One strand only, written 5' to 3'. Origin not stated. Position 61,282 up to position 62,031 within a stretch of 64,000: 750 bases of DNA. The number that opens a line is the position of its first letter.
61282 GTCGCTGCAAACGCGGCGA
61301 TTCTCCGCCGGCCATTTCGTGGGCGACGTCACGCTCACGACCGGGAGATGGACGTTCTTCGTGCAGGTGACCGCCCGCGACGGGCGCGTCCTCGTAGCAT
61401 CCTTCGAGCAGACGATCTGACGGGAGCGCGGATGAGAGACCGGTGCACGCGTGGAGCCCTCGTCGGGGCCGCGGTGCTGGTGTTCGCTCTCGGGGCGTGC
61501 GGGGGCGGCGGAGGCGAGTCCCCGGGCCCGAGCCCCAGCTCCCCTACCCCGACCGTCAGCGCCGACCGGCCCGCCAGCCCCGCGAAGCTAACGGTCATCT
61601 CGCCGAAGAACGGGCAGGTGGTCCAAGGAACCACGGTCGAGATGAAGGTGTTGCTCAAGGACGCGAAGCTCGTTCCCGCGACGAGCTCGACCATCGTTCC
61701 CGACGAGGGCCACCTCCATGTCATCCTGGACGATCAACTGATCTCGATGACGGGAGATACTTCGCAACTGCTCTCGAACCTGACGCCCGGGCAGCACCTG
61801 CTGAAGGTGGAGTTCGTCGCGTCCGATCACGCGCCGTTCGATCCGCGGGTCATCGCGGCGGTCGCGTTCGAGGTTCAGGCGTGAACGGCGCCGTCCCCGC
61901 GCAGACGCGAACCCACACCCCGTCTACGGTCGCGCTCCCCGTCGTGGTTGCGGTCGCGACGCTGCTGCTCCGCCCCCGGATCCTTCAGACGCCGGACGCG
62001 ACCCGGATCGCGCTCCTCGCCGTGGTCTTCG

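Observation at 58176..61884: Copper-handling locus: multiply frameshifted ycnI-like gene, copC-copD fusion, and two paralogous His-rich periplasmic proteins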

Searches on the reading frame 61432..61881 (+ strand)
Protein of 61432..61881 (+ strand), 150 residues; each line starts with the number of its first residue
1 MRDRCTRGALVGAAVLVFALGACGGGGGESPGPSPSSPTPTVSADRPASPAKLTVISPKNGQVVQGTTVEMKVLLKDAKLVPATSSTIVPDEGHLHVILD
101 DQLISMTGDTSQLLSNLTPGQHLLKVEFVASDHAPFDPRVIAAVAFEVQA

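Call 5: search_protein_families(library=pfam, max_evalue=0.1, proteins=[window:61432-61881:+])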
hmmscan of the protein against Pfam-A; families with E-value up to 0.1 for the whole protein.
seq(150 aa): 2 families
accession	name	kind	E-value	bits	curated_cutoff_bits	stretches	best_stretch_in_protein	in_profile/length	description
PF14347.11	DUF4399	-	1.9e-05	25.4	28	1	108-142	50-83/91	Domain of unknown function (DUF4399)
PF19625.5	DUF6130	-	0.0015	18.8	23.7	1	51-134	44-131/153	Family of unknown function (DUF6130)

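Call 24: search_solved_structures(query=window:61432-61881:+, max_evalue=10, show_alignments=2)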
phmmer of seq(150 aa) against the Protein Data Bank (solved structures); distinct sequences matched with E-value up to 10: 1.
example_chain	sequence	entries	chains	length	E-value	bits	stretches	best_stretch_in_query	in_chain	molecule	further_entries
1czf_A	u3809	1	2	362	0.32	14.4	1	14-114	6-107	POLYGALACTURONASE II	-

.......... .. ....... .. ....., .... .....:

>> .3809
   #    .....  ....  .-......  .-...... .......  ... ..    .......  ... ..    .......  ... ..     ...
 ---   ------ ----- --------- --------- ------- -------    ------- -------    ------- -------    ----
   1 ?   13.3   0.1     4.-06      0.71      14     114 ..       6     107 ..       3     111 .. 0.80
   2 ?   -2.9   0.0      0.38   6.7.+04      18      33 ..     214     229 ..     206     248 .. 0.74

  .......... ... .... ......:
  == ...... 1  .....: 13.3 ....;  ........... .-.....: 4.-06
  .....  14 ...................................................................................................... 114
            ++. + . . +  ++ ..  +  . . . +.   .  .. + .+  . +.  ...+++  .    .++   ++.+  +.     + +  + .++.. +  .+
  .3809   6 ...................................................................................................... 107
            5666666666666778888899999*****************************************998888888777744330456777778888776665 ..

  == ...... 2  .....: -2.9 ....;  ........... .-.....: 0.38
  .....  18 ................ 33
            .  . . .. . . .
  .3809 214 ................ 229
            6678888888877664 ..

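Call 30: find_homologous_proteins(query=window:61432-61881:+, max_evalue=0.001)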
Query seq(150 aa) (150 aa): 1429 proteins with E <= 0.001 among 1632 candidates; the best 120 are listed.
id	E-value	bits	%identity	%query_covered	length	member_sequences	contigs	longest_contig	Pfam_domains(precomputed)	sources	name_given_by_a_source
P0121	8.6e-91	319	100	100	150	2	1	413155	PF14347.12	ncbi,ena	-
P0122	4.6e-90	317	99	100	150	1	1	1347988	PF14347.12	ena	-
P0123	8.8e-74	264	81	100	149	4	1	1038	PF19625.6,PF14347.12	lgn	-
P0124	5.8e-71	255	80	100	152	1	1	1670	PF19625.6,PF14347.12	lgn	-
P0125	2.4e-70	253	85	100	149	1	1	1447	PF14347.12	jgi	jgi:hypothetical protein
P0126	3.8e-70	252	79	99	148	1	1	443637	PF14347.12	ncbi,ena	-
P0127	1.0e-69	251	80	100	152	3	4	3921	PF19625.6,PF14347.12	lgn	-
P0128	1.2e-68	248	82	99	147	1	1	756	PF14347.12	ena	-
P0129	3.2e-68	246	79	99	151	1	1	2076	PF19625.6,PF14347.12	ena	-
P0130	5.0e-68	246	81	99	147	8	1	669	PF14347.12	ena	-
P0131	5.3e-68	246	79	99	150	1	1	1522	PF14347.12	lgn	-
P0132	7.7e-68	245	80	99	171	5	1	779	PF14347.12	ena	-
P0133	8.8e-68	245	78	100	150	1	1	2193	PF14347.12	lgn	-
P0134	9.5e-68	245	85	95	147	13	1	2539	PF14347.12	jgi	jgi:hypothetical protein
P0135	2.0e-67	244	79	99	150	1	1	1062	PF14347.12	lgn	-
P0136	2.1e-67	244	79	99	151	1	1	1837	PF14347.12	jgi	jgi:hypothetical protein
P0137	2.1e-67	244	79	99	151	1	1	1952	PF19625.6,PF14347.12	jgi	jgi:Family of unknown function (DUF6130)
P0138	2.4e-67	243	78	100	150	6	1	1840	PF14347.12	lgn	-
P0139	2.5e-67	243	81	99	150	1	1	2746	PF14347.12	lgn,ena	-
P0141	8.6e-67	242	78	99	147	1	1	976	PF14347.12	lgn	-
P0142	1.0e-66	241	78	99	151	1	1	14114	PF14347.12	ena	-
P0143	1.1e-66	241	79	99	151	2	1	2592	PF14347.12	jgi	jgi:hypothetical protein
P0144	2.0e-66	240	79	99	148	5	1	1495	PF19625.6,PF14347.12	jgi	jgi:hypothetical protein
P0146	9.9e-66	238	86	73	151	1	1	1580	PF19625.6,PF14347.12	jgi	jgi:hypothetical protein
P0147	1.0e-65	238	81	89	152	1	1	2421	PF14347.12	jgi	jgi:Family of unknown function (DUF6130)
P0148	1.3e-65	238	78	100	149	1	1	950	PF19625.6,PF14347.12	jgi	jgi:hypothetical protein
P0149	1.4e-65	238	79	99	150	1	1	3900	PF14347.12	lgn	-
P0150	1.6e-65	237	94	72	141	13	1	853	PF14347.12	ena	-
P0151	1.7e-65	237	86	89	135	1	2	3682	PF14347.12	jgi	jgi:hypothetical protein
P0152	1.7e-65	237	86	89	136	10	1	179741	PF14347.12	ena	-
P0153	6.4e-65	236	80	93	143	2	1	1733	PF14347.12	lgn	-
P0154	1.2e-64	235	83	87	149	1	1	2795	PF14347.12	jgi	jgi:hypothetical protein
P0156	2.3e-64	234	77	100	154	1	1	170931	PF14347.12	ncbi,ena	-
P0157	2.6e-64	234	85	73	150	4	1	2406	PF19625.6,PF14347.12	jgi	jgi:hypothetical protein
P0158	4.7e-64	233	76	100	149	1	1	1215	PF14347.12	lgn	-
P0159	5.0e-64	233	82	89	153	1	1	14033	PF14347.12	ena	-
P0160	9.6e-64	232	77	99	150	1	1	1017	PF14347.12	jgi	jgi:hypothetical protein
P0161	1.6e-63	231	81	89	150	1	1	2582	PF14347.12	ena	-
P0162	2.2e-63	231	76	99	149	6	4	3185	PF14347.12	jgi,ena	-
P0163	2.5e-63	230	77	99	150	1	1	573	PF14347.12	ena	-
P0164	2.6e-63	230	75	100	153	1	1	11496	PF19625.6,PF14347.12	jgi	jgi:Family of unknown function (DUF6130)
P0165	5.9e-63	229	88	77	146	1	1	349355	PF19625.6,PF14347.12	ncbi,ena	-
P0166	6.7e-63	229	72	100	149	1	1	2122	PF19625.6,PF14347.12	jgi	jgi:hypothetical protein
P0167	7.3e-63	229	74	99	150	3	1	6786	PF19625.6,PF14347.12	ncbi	ncbi:MAG: DUF6130 family protein [Actinomycetota bacterium]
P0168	2.5e-62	227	75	97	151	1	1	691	PF19625.6,PF14347.12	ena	-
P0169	3.3e-62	227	73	100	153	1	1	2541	PF14347.12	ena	-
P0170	3.8e-62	227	75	100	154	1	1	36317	PF19625.6,PF14347.12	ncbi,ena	-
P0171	4.0e-62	226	72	100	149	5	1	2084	PF19625.6,PF14347.12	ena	-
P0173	4.8e-62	226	75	98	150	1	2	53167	PF14347.12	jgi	jgi:hypothetical protein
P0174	4.9e-62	226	75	100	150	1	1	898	PF19625.6,PF14347.12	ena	-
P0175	5.4e-62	226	74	100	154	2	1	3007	PF14347.12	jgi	jgi:hypothetical protein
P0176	5.8e-62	226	81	89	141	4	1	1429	PF14347.12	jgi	jgi:hypothetical protein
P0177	2.0e-61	224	82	71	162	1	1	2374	PF19625.6,PF14347.12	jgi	jgi:Family of unknown function (DUF6130)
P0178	2.2e-61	224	80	90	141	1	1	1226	PF14347.12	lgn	-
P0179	2.3e-61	224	79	90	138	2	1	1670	PF14347.12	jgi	jgi:hypothetical protein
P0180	2.9e-61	224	73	99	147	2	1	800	PF14347.12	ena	-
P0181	4.9e-61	223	82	73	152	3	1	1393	PF14347.12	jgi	-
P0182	5.2e-61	223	74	100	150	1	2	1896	PF19625.6,PF14347.12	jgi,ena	-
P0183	6.8e-61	222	73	100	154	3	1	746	PF14347.12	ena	-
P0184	1.1e-60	222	74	100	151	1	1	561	PF19625.6,PF14347.12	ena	-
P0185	1.3e-60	222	71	95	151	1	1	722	PF14347.12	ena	-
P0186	1.4e-60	221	73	100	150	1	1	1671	PF19625.6,PF14347.12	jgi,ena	-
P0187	1.6e-60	221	71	100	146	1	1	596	PF14347.12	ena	-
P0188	2.7e-60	221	72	100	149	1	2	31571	PF19625.6,PF14347.12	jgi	jgi:uncharacterized protein DUF6130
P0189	4.6e-60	220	69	100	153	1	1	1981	PF19625.6,PF14347.12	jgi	jgi:hypothetical protein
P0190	4.7e-60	220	73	100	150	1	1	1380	PF19625.6,PF14347.12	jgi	-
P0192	5.9e-60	219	71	99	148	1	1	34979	PF14347.12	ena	-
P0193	6.4e-60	219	67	100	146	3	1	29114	PF14347.12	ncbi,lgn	ncbi:MAG: hypothetical protein ACRDH7_00090 [Actinomycetota bacterium]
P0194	8.1e-60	219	78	83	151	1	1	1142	PF14347.12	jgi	jgi:Family of unknown function (DUF6130)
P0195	9.2e-60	219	73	100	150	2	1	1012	PF19625.6,PF14347.12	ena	-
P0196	1.1e-59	218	71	100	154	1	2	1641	PF19625.6,PF14347.12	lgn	-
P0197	1.2e-59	218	78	77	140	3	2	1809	PF14347.12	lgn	-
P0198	1.3e-59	218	74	93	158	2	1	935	PF14347.12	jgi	jgi:hypothetical protein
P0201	1.7e-59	218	64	97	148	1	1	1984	PF14347.12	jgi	-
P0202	2.1e-59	218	71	100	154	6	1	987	PF14347.12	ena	-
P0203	2.7e-59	217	72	100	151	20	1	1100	PF19625.6,PF14347.12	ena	-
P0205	3.8e-59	217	70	100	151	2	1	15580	PF19625.6,PF14347.12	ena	-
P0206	4.5e-59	217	71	100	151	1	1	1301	PF19625.6,PF14347.12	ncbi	-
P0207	4.9e-59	216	74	95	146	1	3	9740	PF14347.12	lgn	-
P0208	5.5e-59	216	71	100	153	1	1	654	PF19625.6,PF14347.12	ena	-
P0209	7.4e-59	216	74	94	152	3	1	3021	PF19625.6,PF14347.12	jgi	jgi:hypothetical protein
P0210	7.8e-59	216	80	73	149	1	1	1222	PF14347.12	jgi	jgi:hypothetical protein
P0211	7.9e-59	216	71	100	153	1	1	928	PF19625.6,PF14347.12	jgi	jgi:hypothetical protein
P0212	8.1e-59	216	72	100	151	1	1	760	PF19625.6,PF14347.12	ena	-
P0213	8.8e-59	216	72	100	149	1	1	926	PF19625.6,PF14347.12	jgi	jgi:Family of unknown function (DUF6130)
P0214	9.6e-59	216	77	77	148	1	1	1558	PF14347.12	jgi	jgi:hypothetical protein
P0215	1.2e-58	215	76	90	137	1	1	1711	PF19625.6,PF14347.12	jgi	jgi:hypothetical protein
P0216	1.4e-58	215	71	100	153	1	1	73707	PF14347.12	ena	-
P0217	1.6e-58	215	70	100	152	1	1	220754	PF14347.12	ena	-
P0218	1.9e-58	215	71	100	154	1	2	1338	PF14347.12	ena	-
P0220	2.0e-58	214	70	99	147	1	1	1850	PF19625.6,PF14347.12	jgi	jgi:hypothetical protein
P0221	2.4e-58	214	69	100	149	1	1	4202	PF19625.6,PF14347.12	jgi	jgi:hypothetical protein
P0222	2.8e-58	214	66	98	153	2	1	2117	PF19625.6,PF14347.12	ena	-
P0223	2.9e-58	214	71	100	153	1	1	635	PF14347.12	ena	-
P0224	3.1e-58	214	72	100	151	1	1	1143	PF19625.6,PF14347.12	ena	-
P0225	5.3e-58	213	76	83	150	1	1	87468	PF19625.6,PF14347.12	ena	-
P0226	5.3e-58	213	69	100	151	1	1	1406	PF19625.6,PF14347.12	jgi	jgi:hypothetical protein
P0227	5.7e-58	213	78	84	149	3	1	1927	PF14347.12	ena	-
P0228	5.8e-58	213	70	100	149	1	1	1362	PF19625.6,PF14347.12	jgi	jgi:hypothetical protein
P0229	6.8e-58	213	70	98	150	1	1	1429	PF14347.12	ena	-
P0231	7.2e-58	213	72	89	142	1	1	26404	PF14347.12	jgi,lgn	jgi:hypothetical protein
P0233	1.1e-57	212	76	90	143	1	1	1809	PF14347.12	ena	-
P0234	1.1e-57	212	70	100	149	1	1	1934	PF14347.12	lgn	-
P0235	1.1e-57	212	78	84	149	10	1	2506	PF14347.12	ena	-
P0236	1.2e-57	212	76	75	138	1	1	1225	PF14347.12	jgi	jgi:hypothetical protein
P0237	1.3e-57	212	72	96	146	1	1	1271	PF14347.12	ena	-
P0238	1.6e-57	212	73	94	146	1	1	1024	PF14347.12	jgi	jgi:hypothetical protein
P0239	1.9e-57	211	76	95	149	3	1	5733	PF14347.12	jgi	jgi:hypothetical protein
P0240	2.2e-57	211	69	100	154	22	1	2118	PF19625.6,PF14347.12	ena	-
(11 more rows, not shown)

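Call 31: find_encoding_contigs(protein=P0121, flank=6000, max_places=3)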
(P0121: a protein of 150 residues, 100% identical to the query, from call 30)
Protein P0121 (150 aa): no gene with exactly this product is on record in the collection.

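Call 36: search_protein_families(library=ncbifam, max_evalue=0.01, proteins=[P0121])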
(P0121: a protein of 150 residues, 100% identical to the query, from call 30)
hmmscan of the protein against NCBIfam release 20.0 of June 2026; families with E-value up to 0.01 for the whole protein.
P0121 (150 aa): 0 families

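Call 37: list_cluster_members(proteins=[P0121, P0001])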
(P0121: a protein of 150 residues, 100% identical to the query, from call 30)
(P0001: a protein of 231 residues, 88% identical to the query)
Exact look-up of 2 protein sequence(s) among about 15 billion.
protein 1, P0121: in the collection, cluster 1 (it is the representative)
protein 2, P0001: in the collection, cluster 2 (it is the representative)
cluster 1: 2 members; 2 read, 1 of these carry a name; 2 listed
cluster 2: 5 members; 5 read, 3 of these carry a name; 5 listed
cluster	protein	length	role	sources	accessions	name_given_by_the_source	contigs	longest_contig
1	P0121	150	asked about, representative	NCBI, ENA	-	-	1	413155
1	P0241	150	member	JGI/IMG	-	hypothetical protein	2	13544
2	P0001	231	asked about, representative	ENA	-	-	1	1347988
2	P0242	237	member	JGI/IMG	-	hypothetical protein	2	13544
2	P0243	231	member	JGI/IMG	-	hypothetical protein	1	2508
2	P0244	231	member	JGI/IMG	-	hypothetical protein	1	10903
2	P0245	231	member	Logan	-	-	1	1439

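Call 38: predict_structure(alignment_id=A4)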
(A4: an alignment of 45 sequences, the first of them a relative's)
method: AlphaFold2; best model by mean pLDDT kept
length: 150 residues; sequences in the alignment: 45
mean_pLDDT: 77.1   pTM: 0.64
mean pLDDT of the five models: 77.1, 76.5, 76.3, 75.4, 74.5
residues with pLDDT >= 90: 78; 70-90: 19; 50-70: 18; < 50: 35
segments of 3 or more residues with pLDDT < 50: 1-34
pLDDT, mean of each block of 10 residues (from residue 1): 40 44 37 50 64 96 96 96 87 94 96 97 95 67 96
secondary structure, 60 per line:
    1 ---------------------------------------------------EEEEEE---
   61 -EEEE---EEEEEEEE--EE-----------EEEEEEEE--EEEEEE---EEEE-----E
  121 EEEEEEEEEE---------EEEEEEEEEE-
elements in order: E52-57 E62-65 E69-76 E92-99 E102-107 E111-114 E120-130 E140-149

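Call 41: find_encoding_contigs(protein=P0243, flank=2000, max_places=2)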
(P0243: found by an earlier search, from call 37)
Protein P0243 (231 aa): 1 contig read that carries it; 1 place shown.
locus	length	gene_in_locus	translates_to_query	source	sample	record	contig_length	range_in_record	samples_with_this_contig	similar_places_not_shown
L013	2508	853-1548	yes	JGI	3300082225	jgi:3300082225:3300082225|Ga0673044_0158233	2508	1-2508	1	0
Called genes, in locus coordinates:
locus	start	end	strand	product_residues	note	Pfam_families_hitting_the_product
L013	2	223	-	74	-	?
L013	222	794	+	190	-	-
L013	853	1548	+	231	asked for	-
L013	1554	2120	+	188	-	PF14347:DUF4399 (faint)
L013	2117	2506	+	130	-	?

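Call 42: find_encoding_contigs(protein=P0244, flank=2000, max_places=2)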
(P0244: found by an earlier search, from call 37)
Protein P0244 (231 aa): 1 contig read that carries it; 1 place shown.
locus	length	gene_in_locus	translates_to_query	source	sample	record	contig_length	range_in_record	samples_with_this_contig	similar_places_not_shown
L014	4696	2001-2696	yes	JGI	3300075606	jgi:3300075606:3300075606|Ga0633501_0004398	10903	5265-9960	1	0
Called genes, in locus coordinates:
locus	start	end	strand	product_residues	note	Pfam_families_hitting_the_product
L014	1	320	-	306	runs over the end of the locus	PF06053:DUF929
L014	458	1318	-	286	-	PF02737:3HCDH_N, PF00725:3HCDH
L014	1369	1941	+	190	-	-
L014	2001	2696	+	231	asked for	-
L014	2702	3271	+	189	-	-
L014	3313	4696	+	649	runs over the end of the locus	PF04234:CopC, PF05425:CopD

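Call 44: find_encoding_contigs(protein=P0242, flank=8000, max_places=2)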
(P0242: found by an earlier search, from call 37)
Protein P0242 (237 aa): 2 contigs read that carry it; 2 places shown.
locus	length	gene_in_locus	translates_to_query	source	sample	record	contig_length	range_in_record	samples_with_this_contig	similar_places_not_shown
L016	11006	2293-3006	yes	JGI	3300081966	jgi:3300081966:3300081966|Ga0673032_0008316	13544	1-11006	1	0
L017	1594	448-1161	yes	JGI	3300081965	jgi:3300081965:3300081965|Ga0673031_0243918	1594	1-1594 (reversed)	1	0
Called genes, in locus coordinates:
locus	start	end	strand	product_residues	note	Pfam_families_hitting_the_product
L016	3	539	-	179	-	?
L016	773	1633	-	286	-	PF02737:3HCDH_N, PF00725:3HCDH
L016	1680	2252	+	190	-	-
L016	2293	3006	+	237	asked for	-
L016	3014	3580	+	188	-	PF14347:DUF4399 (faint)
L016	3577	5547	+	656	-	PF04234:CopC, PF05425:CopD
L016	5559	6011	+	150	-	PF14347:DUF4399 (faint)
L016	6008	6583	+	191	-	PF02517:Rce1-like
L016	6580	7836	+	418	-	PF13458:Peripla_BP_6, PF13433:Peripla_BP_5 (faint)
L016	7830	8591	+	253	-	-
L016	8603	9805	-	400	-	PF24568:CC_PcsB, PF01551:Peptidase_M23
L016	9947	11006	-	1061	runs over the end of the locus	PF00211:Guanylate_cyc, PF13240:Zn_Ribbon_1 (weak), PF13191:AAA_16, PF00515:TPR_1 (faint), PF07719:TPR_2 (faint), PF13424:TPR_12 (weak), PF17874:TPR_MalT (weak), PF13424:TPR_12 (weak), +1 more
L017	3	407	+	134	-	?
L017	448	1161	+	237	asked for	-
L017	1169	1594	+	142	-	?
